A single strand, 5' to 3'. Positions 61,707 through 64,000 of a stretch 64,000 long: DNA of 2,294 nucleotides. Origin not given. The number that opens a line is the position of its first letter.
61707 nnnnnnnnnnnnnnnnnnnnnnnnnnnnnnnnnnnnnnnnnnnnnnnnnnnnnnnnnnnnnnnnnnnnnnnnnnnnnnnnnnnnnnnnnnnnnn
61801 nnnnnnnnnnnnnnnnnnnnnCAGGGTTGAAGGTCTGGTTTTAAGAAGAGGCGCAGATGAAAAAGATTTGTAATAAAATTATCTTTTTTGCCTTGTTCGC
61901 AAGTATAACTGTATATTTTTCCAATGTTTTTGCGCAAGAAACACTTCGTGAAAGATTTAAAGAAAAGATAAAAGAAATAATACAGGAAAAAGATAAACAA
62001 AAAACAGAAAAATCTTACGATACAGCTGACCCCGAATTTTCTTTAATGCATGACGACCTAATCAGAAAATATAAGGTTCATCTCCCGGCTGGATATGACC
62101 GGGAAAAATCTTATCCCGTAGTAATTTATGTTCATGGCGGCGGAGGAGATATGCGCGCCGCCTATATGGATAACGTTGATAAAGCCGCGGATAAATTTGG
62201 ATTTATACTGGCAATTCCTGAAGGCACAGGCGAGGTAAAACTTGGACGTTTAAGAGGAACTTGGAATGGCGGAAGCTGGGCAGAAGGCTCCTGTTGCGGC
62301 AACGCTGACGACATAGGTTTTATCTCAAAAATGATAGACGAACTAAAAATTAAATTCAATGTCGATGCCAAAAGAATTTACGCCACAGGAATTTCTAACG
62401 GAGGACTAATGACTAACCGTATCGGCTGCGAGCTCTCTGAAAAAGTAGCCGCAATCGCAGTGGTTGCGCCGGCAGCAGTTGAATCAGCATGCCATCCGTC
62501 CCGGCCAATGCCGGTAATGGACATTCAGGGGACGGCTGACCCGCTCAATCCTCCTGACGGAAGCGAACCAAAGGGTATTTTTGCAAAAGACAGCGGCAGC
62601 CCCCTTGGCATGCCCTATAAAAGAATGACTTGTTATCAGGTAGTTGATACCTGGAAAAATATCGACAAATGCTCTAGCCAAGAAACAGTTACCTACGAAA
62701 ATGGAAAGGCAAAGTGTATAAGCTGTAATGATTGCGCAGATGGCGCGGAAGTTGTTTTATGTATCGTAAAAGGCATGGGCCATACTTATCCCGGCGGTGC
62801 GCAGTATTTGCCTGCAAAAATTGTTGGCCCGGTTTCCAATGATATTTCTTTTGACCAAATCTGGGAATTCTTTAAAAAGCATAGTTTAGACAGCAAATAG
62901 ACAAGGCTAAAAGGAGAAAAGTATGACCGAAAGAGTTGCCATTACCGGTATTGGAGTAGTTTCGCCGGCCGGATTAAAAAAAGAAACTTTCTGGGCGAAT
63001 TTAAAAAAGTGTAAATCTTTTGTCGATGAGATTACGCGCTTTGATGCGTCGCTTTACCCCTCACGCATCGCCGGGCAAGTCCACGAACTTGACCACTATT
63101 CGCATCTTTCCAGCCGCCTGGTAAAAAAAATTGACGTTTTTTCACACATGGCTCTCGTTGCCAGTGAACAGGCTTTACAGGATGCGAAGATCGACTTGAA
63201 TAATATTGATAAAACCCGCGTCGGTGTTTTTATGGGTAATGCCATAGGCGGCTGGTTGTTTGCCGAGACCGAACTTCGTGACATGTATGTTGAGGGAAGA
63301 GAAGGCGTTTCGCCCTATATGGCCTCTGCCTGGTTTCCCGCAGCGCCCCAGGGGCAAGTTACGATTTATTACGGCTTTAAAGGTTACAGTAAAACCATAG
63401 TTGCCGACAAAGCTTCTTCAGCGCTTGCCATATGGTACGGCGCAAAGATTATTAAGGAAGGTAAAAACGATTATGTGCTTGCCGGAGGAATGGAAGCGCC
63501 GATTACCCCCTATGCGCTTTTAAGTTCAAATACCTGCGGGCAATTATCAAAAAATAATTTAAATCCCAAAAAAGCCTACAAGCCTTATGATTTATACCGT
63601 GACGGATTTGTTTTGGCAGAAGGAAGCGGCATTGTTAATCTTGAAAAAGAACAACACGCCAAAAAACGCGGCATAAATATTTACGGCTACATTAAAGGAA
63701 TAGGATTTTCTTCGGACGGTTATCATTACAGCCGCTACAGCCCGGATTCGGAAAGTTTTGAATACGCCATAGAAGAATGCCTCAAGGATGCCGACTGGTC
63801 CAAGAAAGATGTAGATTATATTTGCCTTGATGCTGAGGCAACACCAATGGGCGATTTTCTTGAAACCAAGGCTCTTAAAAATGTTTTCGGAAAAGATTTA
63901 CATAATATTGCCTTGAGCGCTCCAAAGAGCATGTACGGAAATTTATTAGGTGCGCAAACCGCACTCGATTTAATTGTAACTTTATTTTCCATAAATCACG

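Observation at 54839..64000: Unassigned lipid/polyketide-like gene cluster with a KS plus Cys-less KS partner, running off the window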

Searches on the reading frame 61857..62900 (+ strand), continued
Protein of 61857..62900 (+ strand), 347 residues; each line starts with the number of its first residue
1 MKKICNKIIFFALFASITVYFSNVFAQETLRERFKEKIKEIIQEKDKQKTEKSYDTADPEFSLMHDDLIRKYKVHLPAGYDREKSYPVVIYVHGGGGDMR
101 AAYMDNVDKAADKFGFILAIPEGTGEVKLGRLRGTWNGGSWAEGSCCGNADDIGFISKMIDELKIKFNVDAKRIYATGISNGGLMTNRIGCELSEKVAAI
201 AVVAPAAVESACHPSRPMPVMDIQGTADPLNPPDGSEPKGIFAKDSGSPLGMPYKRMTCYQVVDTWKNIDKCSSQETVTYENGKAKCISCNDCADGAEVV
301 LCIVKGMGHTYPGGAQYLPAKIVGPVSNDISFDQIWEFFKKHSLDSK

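Call 80: list_cluster_members(proteins=[P0121, P0133, P0136, P0141, P0143, P0150, P0164, P0180, P0195, P0166])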
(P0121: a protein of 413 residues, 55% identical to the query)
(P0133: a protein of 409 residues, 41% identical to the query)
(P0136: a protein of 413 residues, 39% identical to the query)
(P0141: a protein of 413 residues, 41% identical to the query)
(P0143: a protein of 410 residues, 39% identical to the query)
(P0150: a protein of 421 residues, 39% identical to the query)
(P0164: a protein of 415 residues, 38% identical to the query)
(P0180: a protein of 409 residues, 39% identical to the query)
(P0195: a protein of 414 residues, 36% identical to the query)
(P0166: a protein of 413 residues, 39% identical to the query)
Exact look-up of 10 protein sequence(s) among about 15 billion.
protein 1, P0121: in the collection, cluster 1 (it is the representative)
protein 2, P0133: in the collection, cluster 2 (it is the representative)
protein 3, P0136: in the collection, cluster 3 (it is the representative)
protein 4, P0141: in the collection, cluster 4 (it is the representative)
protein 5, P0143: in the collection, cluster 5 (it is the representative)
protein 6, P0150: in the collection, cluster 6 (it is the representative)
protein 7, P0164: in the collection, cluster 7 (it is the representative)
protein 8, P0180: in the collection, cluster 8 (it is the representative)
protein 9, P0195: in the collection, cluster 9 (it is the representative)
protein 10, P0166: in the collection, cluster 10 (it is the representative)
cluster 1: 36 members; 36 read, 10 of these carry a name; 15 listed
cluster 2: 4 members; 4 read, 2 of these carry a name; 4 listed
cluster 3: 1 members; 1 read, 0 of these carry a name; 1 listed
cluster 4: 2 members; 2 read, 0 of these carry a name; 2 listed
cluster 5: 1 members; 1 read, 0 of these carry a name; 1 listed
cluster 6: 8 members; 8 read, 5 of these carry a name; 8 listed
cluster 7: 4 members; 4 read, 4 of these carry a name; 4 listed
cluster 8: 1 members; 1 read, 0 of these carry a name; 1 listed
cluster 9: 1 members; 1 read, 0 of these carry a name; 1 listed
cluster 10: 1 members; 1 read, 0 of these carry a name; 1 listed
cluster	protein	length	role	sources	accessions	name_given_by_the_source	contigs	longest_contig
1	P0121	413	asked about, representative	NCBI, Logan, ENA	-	-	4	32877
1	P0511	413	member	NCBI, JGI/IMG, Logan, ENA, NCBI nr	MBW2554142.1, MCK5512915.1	MAG: beta-ketoacyl-[acyl-carrier-protein] synthase family protein [Deltaproteobacteria ... | beta-ketoacyl-[acyl-carrier-protein] synthase family protein [Deltaproteobacteria ...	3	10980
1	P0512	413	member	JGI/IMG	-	3-oxoacyl-(acyl-carrier-protein) synthase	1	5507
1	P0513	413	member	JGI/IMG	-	3-oxoacyl-(acyl-carrier-protein) synthase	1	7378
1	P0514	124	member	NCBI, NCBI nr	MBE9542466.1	MAG: beta-ketoacyl-[acyl-carrier-protein] synthase II, partial [Proteobacteria bacterium] | beta-ketoacyl-[acyl-carrier-protein] synthase II [Pseudomonadota bacterium]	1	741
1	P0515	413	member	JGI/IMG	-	3-oxoacyl-(acyl-carrier-protein) synthase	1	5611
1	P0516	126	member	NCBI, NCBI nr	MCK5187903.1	MAG: beta-ketoacyl-[acyl-carrier-protein] synthase II, partial [Deltaproteobacteria ... | beta-ketoacyl-[acyl-carrier-protein] synthase II [Deltaproteobacteria bacterium]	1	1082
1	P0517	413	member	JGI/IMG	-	3-oxoacyl-(acyl-carrier-protein) synthase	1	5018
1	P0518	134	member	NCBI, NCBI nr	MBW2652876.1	MAG: beta-ketoacyl-[acyl-carrier-protein] synthase II, partial [Deltaproteobacteria ... | beta-ketoacyl-[acyl-carrier-protein] synthase II [Deltaproteobacteria bacterium]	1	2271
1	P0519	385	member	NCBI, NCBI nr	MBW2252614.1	MAG: beta-ketoacyl-[acyl-carrier-protein] synthase family protein, partial ... | beta-ketoacyl-[acyl-carrier-protein] synthase family protein [Deltaproteobacteria ...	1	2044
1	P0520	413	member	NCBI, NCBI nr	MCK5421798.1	MAG: beta-ketoacyl-[acyl-carrier-protein] synthase family protein [Deltaproteobacteria ... | beta-ketoacyl-[acyl-carrier-protein] synthase family protein [Deltaproteobacteria ...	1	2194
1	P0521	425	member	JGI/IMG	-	-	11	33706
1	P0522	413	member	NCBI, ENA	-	-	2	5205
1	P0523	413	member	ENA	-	-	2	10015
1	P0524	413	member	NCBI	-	-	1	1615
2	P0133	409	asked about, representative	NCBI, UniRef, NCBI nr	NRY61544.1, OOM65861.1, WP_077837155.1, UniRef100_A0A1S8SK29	beta-ketoacyl-[acyl-carrier-protein] synthase family protein [Clostridium beijerinckii] | 3-oxoacyl-[acyl-carrier-protein] synthase 2 n=1 Tax=Clostridium beijerinckii TaxID=1520 ... | beta-ketoacyl synthase N-terminal-like domain-containing protein [Clostridium ...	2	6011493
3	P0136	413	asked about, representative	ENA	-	-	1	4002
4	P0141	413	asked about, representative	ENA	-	-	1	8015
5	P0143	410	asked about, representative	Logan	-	-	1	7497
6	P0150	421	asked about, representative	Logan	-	-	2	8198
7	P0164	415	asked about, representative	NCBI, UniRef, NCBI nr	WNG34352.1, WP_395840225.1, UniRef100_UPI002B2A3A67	beta-ketoacyl-[acyl-carrier-protein] synthase family protein [Archangium violaceum] | beta-ketoacyl-[acyl-carrier-protein] synthase family protein n=1 Tax=Archangium violaceum ...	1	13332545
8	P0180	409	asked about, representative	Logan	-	-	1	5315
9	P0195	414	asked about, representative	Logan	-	-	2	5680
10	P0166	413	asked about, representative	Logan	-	-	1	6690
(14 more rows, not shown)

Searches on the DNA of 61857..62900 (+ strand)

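Call 56: search_rna_families(sources=[L015, L017, L018, L020, L022, L029, L031], threshold=gathering, show_alignments=2)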
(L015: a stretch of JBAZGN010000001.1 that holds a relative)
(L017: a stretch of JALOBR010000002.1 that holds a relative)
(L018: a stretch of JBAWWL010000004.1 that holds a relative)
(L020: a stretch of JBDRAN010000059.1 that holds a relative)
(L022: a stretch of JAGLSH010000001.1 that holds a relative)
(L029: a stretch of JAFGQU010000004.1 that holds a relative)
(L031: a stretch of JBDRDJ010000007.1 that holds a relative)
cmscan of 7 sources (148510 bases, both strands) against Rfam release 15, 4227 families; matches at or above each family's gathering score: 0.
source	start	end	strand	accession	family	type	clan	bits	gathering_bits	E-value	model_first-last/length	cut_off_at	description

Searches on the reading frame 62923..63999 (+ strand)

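Call 7: search_protein_families(library=pfam, proteins=[window:62923-63999:+], max_evalue=0.01)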
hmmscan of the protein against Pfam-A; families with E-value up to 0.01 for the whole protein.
window:62923-63999:+ (359 aa): 3 families
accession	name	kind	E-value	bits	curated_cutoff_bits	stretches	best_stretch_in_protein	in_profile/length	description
PF00109.32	ketoacyl-synt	-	5.9e-45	154.3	20.8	1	3-246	2-252/252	Beta-ketoacyl synthase, N-terminal domain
PF02801.28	Ketoacyl-synt_C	-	3.4e-22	79.1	20.8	1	254-359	1-109/119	Beta-ketoacyl synthase, C-terminal domain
PF00108.29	Thiolase_N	-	0.00076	19.4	26.4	0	151-192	71-114/260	Thiolase, N-terminal domain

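Call 8: search_protein_families(library=ncbifam, proteins=[window:62923-63999:+], max_evalue=0.001)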
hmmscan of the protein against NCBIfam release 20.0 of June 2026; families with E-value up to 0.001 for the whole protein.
window:62923-63999:+ (359 aa): 22 families
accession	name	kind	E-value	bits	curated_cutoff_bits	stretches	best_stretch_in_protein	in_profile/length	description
TIGR03150.1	fabF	equivalog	2.4e-99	332.8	493.75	1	4-358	2-356/407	beta-ketoacyl-ACP synthase II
NF005589.0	PRK07314.1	subfamily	2.5e-93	313.1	387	1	2-358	3-359/413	beta-ketoacyl-ACP synthase II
NF004970.0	PRK06333.1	subfamily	5.4e-74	249.5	525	1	2-358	3-368/424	beta-ketoacyl-ACP synthase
NF006434.0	PRK08722.1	equivalog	1.5e-65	221.7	759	1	3-357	4-359/414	beta-ketoacyl-ACP synthase II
NF006274.0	PRK08439.1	equivalog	1.3e-62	212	621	1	3-358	2-353/406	beta-ketoacyl-ACP synthase II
NF005076.0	PRK06501.1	equivalog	6e-54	183.5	629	2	146-358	158-370/425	beta-ketoacyl-ACP synthase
NF006587.0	PRK09116.1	equivalog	6.4e-53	180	470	1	3-354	2-349/408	beta-ketoacyl-ACP synthase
NF005935.0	PRK07967.1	equivalog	6.2e-52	176.8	630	1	3-358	2-350/406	beta-ketoacyl-ACP synthase I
NF005916.1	PRK07910.1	equivalog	9e-48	163.2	560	1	4-357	13-364/418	KasA/KasB family beta-ketoacyl-ACP synthase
NF005490.0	PRK07103.1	equivalog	8.7e-47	160.1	445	1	2-356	3-359/414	polyketide beta-ketoacyl:acyl carrier protein synthase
NF004618.0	PRK05952.1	equivalog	1.7e-45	155.6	455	1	4-359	3-334/384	beta-ketoacyl-ACP synthase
NF006618.0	PRK09185.1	subfamily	2.8e-34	118.8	407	1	2-357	2-339/394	beta-ketoacyl-ACP synthase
NF058662.1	cispenta_AmcF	equivalog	1.1e-31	110.2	325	1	164-358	130-317/369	cispentacin biosynthesis acyltransferase subunit AmcF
NF040607.1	mycolic_Pks13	equivalog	7.3e-27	93.3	2100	1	59-357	174-464/1680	polyketide synthase Pks13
NF045894.1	PKS_plus_SDR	equivalog_domain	3.5e-25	87.9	1740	1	61-336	78-344/1515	type I polyketide synthase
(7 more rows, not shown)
